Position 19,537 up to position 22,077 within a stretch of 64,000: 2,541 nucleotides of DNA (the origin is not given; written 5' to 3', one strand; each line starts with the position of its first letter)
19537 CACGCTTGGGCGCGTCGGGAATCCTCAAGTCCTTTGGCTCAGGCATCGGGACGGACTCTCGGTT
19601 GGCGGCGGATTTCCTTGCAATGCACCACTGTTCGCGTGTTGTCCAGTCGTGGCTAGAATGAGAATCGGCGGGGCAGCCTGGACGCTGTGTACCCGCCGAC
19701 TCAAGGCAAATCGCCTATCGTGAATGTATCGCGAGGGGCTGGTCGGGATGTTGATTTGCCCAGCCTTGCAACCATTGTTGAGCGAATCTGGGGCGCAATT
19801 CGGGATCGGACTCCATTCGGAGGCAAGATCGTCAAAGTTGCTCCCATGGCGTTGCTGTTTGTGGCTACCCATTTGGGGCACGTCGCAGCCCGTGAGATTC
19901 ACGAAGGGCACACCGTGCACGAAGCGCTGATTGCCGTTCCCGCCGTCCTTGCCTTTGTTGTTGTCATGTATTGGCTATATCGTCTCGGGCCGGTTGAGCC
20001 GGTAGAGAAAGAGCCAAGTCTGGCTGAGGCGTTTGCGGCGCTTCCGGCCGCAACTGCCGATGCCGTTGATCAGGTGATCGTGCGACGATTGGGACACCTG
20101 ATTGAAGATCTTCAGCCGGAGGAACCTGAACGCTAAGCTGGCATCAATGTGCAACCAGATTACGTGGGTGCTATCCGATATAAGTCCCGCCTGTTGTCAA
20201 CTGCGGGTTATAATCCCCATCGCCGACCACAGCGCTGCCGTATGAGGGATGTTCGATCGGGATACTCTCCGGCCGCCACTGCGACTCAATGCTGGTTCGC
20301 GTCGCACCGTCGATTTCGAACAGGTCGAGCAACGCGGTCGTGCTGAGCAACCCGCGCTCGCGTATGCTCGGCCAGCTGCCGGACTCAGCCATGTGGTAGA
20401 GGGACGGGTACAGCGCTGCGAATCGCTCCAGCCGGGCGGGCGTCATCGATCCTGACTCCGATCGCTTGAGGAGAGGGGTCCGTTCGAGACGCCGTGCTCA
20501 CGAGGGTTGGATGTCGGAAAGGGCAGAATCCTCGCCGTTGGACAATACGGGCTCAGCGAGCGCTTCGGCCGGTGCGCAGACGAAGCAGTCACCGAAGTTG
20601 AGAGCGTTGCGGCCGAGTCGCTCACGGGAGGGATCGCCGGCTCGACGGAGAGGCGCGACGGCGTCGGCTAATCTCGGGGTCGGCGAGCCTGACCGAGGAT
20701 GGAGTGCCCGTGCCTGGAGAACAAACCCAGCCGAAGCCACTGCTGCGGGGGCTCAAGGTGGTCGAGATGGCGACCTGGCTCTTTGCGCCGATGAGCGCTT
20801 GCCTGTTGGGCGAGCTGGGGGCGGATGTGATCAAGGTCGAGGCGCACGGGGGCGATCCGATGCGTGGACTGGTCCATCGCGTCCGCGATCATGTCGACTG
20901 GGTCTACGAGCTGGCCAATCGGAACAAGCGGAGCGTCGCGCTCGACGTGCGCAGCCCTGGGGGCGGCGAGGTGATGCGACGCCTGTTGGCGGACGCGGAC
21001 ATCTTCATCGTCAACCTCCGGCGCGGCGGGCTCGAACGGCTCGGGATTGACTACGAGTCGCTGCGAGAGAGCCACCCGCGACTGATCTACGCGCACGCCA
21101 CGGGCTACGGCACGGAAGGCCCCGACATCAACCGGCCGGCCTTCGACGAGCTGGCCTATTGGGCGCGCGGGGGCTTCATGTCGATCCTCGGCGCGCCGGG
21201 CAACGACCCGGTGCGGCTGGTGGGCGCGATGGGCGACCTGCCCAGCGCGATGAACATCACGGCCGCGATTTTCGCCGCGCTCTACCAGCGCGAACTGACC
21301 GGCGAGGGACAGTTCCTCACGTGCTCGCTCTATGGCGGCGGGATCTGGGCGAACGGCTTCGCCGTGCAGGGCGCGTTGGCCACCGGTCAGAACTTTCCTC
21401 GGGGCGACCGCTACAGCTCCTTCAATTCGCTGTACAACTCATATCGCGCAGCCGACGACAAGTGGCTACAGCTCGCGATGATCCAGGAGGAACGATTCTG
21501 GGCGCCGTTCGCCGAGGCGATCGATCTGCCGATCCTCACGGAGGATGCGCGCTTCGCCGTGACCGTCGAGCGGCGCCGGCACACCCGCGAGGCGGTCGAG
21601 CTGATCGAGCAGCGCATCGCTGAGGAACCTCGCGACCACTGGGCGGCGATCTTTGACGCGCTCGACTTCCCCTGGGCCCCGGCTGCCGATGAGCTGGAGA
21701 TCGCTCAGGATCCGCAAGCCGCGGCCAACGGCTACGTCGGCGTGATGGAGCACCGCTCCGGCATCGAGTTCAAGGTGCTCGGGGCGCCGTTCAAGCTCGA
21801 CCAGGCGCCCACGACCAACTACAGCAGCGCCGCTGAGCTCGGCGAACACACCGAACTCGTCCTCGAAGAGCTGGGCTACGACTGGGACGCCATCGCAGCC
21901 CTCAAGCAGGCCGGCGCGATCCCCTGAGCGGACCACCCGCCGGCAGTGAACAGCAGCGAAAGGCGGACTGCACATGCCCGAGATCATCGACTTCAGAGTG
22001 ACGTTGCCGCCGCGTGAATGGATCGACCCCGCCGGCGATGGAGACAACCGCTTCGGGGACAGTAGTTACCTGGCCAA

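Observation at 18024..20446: IS1595-family element with a passenger ORF inserted in frame into a DarT-like (DUF4433) gene that lacks a DarG partner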

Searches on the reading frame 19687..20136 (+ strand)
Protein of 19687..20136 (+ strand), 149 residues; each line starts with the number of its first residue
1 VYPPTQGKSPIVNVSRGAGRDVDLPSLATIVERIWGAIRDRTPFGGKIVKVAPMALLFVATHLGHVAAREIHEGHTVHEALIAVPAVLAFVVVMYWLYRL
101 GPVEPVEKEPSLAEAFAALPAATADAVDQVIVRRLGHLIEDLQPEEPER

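Call 4: search_protein_families(library=pfam, proteins=[window:19687-20136:+], max_evalue=1)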
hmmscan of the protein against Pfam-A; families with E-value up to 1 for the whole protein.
window:19687-20136:+ (149 aa): 0 families

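Call 5: search_protein_families(library=ncbifam, proteins=[window:19687-20136:+], max_evalue=1)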
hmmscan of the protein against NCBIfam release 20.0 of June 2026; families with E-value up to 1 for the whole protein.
window:19687-20136:+ (149 aa): 2 families
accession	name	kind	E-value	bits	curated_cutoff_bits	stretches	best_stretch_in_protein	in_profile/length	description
NF006939.0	PRK09421.1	equivalog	0.013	14.9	262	1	47-97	17-67/230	molybdate ABC transporter permease subunit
TIGR00766.1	TIGR00766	equivalog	0.031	13.6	213.65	1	48-118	137-206/263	inner membrane protein YhjD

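Call 6: search_protein_families(library=padloc, proteins=[window:19687-20136:+], max_evalue=1)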
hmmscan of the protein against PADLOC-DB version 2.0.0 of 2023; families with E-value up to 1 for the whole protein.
window:19687-20136:+ (149 aa): 1 family
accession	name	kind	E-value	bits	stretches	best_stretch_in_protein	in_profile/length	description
PDLC00673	Effector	-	0.049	11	1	64-115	21-74/214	2TM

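Call 19: find_homologous_proteins(query=window:19687-20136:+, max_evalue=0.01)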
Query window:19687-20136:+ (149 aa): 1 proteins with E <= 0.01 among 191 candidates.
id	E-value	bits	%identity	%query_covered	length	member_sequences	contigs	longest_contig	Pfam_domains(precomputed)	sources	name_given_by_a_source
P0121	1.6e-30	124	72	52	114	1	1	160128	-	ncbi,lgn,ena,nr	ncbi:MAG: hypothetical protein OXS30_03875 [Chloroflexota bacterium]|nr:hypothetical protein [Chloro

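Call 20: find_encoding_contigs(protein=P0121, flank=5000, max_places=4)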
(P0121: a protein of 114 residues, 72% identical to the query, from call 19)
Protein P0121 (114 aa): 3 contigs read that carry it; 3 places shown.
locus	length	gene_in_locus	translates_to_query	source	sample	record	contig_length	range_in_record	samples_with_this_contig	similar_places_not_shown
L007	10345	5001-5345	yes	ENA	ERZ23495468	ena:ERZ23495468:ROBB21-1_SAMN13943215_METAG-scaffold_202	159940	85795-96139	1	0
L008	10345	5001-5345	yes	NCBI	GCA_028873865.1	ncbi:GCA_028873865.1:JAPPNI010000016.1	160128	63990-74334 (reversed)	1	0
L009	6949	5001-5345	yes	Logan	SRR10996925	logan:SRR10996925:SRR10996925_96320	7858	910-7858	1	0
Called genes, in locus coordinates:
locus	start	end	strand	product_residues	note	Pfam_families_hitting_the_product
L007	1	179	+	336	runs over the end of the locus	-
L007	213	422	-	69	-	-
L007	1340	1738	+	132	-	PF12762:DDE_Tnp_IS1595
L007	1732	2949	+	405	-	-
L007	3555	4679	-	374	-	-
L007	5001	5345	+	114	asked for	-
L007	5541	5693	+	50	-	-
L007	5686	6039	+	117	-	-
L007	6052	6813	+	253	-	-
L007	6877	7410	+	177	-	-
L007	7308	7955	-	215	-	PF13649:Methyltransf_25 (faint), PF08241:Methyltransf_11, PF13847:Methyltransf_31 (weak)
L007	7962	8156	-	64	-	-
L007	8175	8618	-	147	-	PF12867:DinB_2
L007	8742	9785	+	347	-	PF01408:GFO_IDH_MocA, PF02894:GFO_IDH_MocA_C (weak), PF22725:GFO_IDH_MocA_C3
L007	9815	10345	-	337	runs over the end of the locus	PF00561:Abhydrolase_1, PF12146:Hydrolase_4, PF12697:Abhydrolase_6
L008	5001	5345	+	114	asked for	-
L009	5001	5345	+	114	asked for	-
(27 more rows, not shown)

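Call 68: search_protein_families(library=pfam, proteins=[P0121], max_evalue=0.1)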
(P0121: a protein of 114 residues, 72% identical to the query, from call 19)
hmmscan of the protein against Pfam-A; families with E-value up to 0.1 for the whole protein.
P0121 (114 aa): 0 families

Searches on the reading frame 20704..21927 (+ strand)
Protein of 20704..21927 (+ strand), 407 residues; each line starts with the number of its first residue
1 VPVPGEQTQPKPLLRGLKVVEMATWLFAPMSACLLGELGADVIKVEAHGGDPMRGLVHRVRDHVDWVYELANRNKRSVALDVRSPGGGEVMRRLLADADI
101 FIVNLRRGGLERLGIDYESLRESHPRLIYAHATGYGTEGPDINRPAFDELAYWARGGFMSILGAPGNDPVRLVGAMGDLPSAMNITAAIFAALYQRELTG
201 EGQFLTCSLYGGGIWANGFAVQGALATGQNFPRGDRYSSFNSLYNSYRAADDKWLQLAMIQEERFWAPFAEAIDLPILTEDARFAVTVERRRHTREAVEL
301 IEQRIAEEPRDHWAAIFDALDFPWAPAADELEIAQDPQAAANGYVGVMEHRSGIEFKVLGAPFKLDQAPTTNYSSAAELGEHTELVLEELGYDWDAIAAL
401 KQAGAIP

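Call 80: search_protein_families(library=pfam, proteins=[window:20704-21927:+], max_evalue=0.0001)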
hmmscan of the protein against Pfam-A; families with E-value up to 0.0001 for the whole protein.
window:20704-21927:+ (407 aa): 1 family
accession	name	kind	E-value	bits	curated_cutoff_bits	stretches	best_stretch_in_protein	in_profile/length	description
PF02515.22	CoA_transf_3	-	7.8e-99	331.7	23.3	1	14-383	1-366/366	CoA-transferase family III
